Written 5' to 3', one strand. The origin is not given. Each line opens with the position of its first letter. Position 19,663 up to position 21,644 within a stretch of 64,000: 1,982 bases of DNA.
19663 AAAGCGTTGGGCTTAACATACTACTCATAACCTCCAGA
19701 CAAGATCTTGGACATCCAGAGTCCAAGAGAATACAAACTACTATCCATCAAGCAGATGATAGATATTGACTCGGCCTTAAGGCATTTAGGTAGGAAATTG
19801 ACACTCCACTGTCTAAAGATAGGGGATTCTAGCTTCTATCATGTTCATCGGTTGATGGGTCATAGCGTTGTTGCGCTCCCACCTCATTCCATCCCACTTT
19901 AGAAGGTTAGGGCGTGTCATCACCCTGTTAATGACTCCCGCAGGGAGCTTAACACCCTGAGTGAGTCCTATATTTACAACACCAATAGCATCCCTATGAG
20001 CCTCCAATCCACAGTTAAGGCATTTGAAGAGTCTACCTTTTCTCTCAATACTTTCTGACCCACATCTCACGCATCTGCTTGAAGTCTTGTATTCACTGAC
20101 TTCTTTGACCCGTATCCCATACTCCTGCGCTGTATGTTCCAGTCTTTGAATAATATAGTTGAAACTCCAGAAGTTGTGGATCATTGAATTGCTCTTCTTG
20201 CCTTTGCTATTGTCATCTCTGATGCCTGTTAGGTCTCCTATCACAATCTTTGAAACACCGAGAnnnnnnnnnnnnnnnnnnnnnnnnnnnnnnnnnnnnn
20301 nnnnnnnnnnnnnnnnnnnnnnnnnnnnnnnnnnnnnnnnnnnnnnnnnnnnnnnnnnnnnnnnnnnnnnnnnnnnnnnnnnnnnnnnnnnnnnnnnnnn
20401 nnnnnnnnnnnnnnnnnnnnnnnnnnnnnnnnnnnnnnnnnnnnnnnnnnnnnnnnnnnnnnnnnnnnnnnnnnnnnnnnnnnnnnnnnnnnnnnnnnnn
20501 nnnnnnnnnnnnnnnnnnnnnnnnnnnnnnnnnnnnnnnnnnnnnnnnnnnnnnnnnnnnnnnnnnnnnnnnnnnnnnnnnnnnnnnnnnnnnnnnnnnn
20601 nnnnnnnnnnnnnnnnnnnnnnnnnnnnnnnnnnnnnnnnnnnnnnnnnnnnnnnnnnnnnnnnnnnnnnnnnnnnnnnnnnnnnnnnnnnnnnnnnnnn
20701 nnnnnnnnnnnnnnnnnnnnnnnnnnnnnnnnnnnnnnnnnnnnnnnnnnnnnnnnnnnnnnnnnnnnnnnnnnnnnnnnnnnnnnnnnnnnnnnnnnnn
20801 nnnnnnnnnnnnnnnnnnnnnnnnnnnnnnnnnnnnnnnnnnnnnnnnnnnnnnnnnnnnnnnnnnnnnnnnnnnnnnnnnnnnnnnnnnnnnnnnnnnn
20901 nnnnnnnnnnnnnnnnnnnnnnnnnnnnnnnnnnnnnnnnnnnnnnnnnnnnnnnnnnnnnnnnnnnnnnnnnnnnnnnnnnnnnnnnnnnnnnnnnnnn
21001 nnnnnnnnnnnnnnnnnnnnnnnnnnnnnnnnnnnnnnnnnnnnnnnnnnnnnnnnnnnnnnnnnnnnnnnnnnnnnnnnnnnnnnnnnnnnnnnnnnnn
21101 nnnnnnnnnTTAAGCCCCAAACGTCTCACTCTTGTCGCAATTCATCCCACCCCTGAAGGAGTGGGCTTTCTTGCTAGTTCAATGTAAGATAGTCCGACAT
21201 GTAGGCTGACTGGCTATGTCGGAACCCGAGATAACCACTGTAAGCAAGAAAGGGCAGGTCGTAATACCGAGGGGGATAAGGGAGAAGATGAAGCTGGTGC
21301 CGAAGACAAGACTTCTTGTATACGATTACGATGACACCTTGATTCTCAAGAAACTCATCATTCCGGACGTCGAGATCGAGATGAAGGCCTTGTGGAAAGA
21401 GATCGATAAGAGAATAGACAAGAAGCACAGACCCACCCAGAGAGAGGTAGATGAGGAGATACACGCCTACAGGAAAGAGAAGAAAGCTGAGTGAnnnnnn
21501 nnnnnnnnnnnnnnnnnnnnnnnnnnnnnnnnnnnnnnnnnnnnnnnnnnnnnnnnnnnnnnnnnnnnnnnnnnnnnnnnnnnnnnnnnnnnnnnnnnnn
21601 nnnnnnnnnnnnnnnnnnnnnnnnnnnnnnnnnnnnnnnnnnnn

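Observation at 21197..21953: TA cassette (AbrB antitoxin plus PIN toxin) bracketed by two inward-facing TnpB left ends with TTAC on both sides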

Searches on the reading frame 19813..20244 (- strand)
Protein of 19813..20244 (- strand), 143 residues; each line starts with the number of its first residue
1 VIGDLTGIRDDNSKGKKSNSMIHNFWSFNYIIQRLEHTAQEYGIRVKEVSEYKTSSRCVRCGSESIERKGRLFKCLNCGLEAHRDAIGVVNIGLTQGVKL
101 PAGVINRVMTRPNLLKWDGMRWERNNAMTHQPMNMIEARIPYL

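Call 5: search_protein_families(library=pfam, proteins=[window:19813-20244:-], max_evalue=0.01)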
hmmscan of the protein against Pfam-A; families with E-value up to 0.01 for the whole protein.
window:19813-20244:- (143 aa): 2 families
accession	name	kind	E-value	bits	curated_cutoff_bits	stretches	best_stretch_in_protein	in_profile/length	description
PF07282.18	Cas12f1-like_TNB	-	6.4e-18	65.1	26.3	1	28-92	1-60/60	Cas12f1-like, TNB domain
PF00130.28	C1_1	-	0.0013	18.9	26.5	1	51-85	7-41/53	Phorbol esters/diacylglycerol binding domain (C1 domain)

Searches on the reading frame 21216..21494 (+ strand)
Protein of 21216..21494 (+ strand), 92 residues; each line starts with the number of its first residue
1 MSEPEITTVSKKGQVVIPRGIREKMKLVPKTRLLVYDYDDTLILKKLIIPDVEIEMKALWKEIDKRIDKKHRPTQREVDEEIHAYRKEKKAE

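Call 5: search_protein_families(library=pfam, proteins=[window:21216-21494:+], max_evalue=0.01)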
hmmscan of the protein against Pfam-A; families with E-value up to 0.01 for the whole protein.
window:21216-21494:+ (92 aa): 1 family
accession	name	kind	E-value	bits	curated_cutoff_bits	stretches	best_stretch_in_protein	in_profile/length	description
PF04014.23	MazE_antitoxin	-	2.1e-07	31.2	24.7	1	6-46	1-42/48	Antidote-toxin recognition MazE, bacterial antitoxin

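Call 9: find_encoding_contigs(protein=window:21216-21494:+, flank=10000, max_places=10)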
Protein window:21216-21494:+ (92 aa): no gene with exactly this product is on record in the collection.

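Call 45: search_protein_families(library=ncbifam, proteins=[window:21216-21494:+], max_evalue=0.001)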
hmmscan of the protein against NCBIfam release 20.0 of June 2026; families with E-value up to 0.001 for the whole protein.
window:21216-21494:+ (92 aa): 2 families
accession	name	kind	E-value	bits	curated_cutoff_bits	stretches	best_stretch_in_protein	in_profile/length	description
TIGR01439.1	lp_hng_hel_AbrB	domain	2.4e-10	39.9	28.3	1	6-46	1-42/44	transcriptional regulator, AbrB family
NF040962.1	near_HgcAB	equivalog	4.5e-05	23.2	70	1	6-35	7-36/70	HgcAB-associated protein HgcC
